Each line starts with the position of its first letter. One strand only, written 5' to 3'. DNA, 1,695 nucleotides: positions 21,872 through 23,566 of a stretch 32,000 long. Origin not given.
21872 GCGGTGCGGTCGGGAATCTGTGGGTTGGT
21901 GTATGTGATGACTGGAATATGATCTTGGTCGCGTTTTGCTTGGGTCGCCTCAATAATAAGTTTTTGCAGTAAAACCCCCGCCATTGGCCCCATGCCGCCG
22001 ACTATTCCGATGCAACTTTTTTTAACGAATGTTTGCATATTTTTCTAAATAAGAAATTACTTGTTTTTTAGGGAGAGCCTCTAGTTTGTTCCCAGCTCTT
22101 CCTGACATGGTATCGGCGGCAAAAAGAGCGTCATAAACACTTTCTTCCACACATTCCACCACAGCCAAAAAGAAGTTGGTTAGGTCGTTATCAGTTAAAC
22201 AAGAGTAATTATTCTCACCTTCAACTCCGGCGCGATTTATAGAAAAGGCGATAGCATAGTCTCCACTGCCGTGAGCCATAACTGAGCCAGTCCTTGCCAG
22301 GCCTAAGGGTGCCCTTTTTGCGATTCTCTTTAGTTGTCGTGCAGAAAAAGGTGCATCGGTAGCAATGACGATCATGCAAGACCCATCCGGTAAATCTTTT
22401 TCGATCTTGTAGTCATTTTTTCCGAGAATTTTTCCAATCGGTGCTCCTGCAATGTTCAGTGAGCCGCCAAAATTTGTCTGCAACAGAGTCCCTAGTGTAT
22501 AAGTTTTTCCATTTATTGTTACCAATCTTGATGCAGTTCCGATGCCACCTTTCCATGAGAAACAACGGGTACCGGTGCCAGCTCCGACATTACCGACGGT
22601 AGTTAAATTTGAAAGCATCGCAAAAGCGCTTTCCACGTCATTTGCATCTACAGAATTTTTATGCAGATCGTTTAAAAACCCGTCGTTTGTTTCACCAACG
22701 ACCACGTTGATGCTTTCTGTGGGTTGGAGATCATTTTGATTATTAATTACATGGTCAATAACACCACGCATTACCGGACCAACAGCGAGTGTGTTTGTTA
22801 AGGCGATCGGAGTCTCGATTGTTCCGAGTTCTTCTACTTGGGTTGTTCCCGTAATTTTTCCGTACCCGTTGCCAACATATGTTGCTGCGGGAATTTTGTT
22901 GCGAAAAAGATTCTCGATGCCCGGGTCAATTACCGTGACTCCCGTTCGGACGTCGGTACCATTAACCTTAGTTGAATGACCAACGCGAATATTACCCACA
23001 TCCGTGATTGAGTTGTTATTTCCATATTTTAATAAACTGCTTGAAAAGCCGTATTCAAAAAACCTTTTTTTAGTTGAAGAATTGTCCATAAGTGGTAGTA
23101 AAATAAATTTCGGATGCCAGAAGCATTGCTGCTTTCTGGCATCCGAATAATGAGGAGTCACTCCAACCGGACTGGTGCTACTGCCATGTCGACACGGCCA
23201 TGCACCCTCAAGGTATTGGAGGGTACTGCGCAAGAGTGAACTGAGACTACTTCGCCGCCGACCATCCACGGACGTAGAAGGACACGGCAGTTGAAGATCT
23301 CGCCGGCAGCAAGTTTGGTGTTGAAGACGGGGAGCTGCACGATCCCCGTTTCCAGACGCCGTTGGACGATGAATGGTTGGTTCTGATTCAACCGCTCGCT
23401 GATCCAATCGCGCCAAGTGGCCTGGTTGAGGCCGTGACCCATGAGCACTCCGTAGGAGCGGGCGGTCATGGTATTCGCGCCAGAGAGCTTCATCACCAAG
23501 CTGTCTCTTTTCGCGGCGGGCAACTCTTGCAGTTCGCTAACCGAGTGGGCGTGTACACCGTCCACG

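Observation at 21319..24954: Amidoligase + DmpA/S58 aminopeptidase + aspartate racemase neighbourhood: candidate D- or beta-amino-acid peptide module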

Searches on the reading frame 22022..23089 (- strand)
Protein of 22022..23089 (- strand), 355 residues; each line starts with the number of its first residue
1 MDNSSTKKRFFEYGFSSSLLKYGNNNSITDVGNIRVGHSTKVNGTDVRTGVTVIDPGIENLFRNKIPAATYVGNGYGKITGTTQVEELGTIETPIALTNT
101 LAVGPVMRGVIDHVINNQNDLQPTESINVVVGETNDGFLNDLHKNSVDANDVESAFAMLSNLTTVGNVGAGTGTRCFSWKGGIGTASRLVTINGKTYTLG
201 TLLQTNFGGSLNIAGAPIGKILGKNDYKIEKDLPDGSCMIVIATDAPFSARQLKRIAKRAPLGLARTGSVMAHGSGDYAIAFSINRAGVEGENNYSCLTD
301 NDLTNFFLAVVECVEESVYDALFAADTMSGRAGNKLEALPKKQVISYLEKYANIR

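Call 25: search_solved_structures(query=window:22022-23089:-, max_evalue=0.001, show_alignments=3)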
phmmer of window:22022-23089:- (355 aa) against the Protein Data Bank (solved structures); distinct sequences matched with E-value up to 0.001: 5.
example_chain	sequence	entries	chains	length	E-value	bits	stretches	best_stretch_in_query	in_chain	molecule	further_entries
2drh_A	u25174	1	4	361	8.5e-74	251.9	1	12-353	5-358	361aa long hypothetical D-aminopeptidase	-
5tzb_A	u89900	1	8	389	7.9e-48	166.5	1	13-348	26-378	D-aminopeptidase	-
1b65_A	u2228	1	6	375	3.1e-46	161.3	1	23-351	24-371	PROTEIN (AMINOPEPTIDASE)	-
3n2w_A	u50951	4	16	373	1e-41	146.4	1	23-345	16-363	Beta-peptidyl aminopeptidase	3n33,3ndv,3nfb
3n5i_A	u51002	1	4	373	1.9e-41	145.6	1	23-345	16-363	Beta-peptidyl aminopeptidase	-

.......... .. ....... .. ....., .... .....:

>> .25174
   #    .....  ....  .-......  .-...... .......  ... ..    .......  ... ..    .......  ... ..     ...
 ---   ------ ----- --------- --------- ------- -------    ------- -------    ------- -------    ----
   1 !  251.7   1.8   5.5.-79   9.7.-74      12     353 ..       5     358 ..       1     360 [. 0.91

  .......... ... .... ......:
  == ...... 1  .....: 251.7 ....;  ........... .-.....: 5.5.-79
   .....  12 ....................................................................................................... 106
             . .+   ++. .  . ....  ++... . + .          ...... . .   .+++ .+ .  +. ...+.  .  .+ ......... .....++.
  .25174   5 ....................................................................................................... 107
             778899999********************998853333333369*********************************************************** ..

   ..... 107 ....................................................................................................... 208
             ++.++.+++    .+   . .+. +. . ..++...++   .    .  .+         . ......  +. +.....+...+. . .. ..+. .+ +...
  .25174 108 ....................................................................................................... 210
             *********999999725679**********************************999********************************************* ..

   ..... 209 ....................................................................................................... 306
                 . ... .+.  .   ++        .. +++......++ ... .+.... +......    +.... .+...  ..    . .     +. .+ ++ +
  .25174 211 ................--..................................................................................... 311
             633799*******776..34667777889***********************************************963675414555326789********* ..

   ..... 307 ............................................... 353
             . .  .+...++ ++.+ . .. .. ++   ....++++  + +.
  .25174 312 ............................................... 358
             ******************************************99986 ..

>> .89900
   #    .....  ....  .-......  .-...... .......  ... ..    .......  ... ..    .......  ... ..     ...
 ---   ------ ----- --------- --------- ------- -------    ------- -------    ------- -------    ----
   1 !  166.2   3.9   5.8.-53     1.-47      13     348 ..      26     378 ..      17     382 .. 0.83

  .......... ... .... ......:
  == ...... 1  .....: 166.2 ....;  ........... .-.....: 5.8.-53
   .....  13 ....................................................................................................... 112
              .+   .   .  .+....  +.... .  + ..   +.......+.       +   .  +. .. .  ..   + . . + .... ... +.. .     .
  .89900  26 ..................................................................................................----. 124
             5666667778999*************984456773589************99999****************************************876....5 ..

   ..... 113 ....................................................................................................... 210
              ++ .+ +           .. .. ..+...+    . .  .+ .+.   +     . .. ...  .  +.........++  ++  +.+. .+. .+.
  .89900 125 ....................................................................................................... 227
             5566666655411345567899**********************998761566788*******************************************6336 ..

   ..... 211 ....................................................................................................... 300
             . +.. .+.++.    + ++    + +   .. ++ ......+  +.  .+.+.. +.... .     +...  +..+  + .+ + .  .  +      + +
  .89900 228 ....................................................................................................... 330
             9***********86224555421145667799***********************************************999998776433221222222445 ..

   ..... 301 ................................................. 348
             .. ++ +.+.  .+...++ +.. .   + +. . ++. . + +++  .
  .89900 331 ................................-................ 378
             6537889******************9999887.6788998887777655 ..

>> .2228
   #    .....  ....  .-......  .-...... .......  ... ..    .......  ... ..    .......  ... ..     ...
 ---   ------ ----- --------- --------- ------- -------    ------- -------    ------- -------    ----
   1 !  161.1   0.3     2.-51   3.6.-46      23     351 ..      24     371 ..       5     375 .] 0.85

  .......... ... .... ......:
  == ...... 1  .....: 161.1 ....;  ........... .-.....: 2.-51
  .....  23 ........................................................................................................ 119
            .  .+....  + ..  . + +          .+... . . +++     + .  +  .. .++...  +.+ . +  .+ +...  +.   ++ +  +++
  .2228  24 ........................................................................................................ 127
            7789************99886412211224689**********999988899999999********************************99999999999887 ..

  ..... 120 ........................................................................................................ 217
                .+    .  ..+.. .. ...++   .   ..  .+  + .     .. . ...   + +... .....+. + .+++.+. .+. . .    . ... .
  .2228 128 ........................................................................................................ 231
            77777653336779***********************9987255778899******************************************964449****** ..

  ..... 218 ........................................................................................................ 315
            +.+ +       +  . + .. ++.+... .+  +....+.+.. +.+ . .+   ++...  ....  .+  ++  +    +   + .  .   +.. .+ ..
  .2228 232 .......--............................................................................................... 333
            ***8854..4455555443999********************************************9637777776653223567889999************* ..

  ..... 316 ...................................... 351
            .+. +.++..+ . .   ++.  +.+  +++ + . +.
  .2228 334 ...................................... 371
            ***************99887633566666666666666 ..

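Call 50: find_homologous_proteins(query=window:22022-23089:-)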
Query window:22022-23089:- (355 aa): 8000 proteins with E <= 0.001 among 8000 candidates; the best 120 are listed.
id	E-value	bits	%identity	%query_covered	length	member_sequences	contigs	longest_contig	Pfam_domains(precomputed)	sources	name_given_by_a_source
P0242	8.9e-231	783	100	100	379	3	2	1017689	PF03576.20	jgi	-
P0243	4.9e-154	531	72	90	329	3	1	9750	PF03576.20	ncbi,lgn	-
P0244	2.9e-148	512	69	99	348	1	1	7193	PF03576.20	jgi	jgi:D-aminopeptidase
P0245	1.3e-145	503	68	96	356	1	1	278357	PF03576.20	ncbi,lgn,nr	ncbi:MAG: P1 family peptidase [bacterium]|nr:P1 family peptidase [bacterium]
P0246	3.0e-145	502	67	96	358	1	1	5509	PF03576.20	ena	-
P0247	2.0e-144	499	67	96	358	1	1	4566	PF03576.20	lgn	-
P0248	1.5e-141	489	67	96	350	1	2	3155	PF03576.20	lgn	-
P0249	2.2e-141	489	62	97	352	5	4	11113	PF03576.20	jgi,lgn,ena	-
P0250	3.4e-141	488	65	96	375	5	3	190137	PF03576.20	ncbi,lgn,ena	-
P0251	6.9e-141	487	64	98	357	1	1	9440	PF03576.20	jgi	-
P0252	9.1e-141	487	66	99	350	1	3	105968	PF03576.20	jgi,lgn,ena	-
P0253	2.3e-140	486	64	98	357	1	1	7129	PF03576.20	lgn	-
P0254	1.4e-139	483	63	99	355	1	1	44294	PF03576.20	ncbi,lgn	-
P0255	6.9e-139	481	63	98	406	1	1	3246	PF03576.20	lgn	-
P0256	2.0e-137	476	61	100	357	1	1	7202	PF03576.20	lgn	-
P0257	2.3e-137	476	65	97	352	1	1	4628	PF03576.20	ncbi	ncbi:MAG: P1 family peptidase [Candidatus Liptonbacteria bacterium]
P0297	3.2e-129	449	60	97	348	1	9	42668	PF03576.20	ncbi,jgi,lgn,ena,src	ncbi:MAG TPA: P1 family peptidase [Candidatus Paceibacterota bacterium]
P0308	9.3e-128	444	58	97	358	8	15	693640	PF03576.20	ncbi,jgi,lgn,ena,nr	ncbi:MAG TPA: P1 family peptidase [Candidatus Sumerlaeota bacterium]|nr:P1 family peptidase [Candida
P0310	1.2e-127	444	59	98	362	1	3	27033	PF03576.20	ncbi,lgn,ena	ncbi:MAG: P1 family peptidase [Patescibacteria group bacterium]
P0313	2.1e-127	443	60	97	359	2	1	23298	PF03576.20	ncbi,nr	ncbi:MAG: P1 family peptidase [bacterium]|nr:P1 family peptidase [bacterium]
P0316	2.4e-127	443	59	97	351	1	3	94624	PF03576.20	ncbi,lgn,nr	ncbi:MAG: P1 family peptidase [Candidatus Pacebacteria bacterium]|nr:P1 family peptidase [Candidatus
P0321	9.1e-127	441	57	99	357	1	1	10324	PF03576.20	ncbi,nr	ncbi:MAG: P1 family peptidase [Candidatus Sungbacteria bacterium]|nr:P1 family peptidase [Candidatus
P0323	1.0e-126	441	60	97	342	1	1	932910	PF03576.20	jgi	jgi:D-aminopeptidase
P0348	1.2e-123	431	57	99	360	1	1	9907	PF03576.20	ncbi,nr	ncbi:MAG: P1 family peptidase [Patescibacteria group bacterium]|nr:P1 family peptidase [Patescibacte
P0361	1.4e-122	427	58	97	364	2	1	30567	PF03576.20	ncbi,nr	ncbi:P1 family peptidase [Candidatus Uhrbacteria bacterium]|nr:P1 family peptidase [Candidatus Uhrba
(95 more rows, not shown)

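Call 51: find_encoding_contigs(protein=P0308, flank=5000, max_places=3)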
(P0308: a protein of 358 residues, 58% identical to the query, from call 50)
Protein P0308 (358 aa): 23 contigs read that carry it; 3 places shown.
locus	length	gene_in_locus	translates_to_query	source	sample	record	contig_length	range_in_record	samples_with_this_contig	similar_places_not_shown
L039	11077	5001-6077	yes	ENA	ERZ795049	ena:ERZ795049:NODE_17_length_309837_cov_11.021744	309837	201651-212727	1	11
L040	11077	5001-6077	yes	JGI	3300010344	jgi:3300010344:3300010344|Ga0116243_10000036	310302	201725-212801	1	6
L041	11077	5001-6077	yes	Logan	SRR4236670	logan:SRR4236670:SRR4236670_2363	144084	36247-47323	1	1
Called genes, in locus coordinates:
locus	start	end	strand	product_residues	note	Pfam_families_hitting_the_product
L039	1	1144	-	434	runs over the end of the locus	PF01512:Complex1_51K, PF10531:SLBB, PF13534:Fer4_17, PF13375:RnfC_N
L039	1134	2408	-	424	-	PF00871:Acetate_kinase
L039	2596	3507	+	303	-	PF00027:cNMP_binding, PF14534:DUF4440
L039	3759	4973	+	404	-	-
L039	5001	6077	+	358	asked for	PF03576:Peptidase_S58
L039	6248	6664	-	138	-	PF14760:Rnk_N (weak), PF01272:GreA_GreB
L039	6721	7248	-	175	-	PF18955:DUF5698, PF10035:DUF2179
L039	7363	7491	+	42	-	-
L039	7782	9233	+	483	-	PF00246:Peptidase_M14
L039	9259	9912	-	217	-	-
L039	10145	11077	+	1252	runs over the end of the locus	PF25275:Golvesin_C, PF01520:Amidase_3, PF00041:fn3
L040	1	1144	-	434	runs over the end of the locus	PF01512:Complex1_51K, PF10531:SLBB, PF13534:Fer4_17, PF13375:RnfC_N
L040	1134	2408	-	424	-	PF00871:Acetate_kinase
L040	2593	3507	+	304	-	PF00027:cNMP_binding, PF14534:DUF4440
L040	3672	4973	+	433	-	-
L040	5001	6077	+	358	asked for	PF03576:Peptidase_S58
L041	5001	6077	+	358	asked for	PF03576:Peptidase_S58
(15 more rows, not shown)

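Call 52: find_encoding_contigs(protein=P0323, flank=5000, max_places=2)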
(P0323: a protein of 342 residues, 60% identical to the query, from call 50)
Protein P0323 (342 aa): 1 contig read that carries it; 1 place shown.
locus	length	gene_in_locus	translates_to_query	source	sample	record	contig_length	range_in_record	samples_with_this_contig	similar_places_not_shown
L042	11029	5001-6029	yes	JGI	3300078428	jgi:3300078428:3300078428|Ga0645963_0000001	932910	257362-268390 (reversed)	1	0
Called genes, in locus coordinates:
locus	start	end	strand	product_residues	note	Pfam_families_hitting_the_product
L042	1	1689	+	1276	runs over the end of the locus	PF04997:RNA_pol_Rpb1_1, PF00623:RNA_pol_Rpb1_2, PF04983:RNA_pol_Rpb1_3, PF05000:RNA_pol_Rpb1_4 (weak), PF04998:RNA_pol_Rpb1_5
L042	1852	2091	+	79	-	-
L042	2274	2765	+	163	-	PF00164:Ribosom_S12_S23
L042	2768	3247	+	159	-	PF00177:Ribosomal_S7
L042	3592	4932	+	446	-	-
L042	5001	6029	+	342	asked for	PF03576:Peptidase_S58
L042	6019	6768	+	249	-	PF01177:Asp_Glu_race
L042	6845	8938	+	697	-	PF00009:GTP_EFTU, PF03144:GTP_EFTU_D2, PF22042:EF-G_D2, PF14492:EFG_III, PF16658:RF3_C (weak), PF03764:EFG_IV, PF00679:EFG_C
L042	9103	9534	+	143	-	-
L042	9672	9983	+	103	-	-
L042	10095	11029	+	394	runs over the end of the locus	PF00009:GTP_EFTU, PF03144:GTP_EFTU_D2, PF03143:GTP_EFTU_D3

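Call 90: search_protein_families(library=padloc, proteins=[window:22022-23089:-], max_evalue=0.01)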
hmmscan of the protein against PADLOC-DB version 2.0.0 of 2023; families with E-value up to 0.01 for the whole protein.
window:22022-23089:- (355 aa): 0 families

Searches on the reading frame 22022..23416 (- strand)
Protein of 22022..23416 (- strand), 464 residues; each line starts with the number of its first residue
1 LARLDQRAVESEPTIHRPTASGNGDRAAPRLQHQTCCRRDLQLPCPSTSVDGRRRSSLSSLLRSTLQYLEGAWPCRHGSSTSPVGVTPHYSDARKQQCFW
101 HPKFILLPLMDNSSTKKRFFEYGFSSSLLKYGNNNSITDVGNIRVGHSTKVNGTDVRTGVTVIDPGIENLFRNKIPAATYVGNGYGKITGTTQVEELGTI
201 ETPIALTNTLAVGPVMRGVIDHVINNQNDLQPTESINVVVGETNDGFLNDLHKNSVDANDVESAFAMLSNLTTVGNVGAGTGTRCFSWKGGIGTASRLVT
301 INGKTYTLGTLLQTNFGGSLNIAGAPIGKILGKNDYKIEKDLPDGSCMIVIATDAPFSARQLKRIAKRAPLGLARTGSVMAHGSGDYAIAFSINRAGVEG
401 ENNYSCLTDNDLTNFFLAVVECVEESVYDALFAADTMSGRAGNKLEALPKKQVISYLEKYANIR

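Call 3: search_protein_families(library=pfam, proteins=[window:22022-23416:-], max_evalue=0.01)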
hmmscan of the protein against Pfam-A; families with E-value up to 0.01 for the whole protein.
window:22022-23416:- (464 aa): 1 family
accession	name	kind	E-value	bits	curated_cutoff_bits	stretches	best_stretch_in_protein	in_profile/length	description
PF03576.19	Peptidase_S58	-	4.3e-105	352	23.9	1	135-444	1-306/307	Peptidase family S58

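Call 4: search_protein_families(library=ncbifam, proteins=[window:22022-23416:-], max_evalue=0.01)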
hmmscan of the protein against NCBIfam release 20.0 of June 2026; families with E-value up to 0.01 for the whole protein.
window:22022-23416:- (464 aa): 0 families
